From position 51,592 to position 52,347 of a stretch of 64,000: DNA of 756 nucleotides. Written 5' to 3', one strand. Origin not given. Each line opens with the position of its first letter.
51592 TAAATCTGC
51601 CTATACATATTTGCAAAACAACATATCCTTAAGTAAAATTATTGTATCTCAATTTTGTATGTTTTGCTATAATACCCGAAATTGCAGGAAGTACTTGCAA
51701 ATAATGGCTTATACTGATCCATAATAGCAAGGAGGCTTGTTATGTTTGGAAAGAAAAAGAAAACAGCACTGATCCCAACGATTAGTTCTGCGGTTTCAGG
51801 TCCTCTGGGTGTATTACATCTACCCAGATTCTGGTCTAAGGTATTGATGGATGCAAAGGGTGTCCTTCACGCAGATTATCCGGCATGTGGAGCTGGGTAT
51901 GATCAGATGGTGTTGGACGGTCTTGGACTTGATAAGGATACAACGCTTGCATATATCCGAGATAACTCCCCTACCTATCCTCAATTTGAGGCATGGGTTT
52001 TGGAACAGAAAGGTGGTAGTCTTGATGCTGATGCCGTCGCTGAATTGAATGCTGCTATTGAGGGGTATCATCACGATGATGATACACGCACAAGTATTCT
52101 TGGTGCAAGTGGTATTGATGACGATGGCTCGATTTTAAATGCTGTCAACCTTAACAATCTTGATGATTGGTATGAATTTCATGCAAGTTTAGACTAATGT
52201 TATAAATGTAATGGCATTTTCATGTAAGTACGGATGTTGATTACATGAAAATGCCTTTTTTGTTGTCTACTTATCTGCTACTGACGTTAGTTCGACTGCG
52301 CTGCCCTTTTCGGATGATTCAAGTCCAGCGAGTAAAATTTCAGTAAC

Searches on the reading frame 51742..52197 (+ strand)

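Call 51: search_protein_families(library=pfam, proteins=[window:51742-52197:+], max_evalue=0.1)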
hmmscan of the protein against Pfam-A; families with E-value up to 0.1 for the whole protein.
window:51742-52197:+ (151 aa): 1 family
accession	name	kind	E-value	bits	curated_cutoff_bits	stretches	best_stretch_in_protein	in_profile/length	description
PF16798.10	DUF5069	-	0.0006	20.4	27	1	23-119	13-105/133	Domain of unknown function (DUF5069)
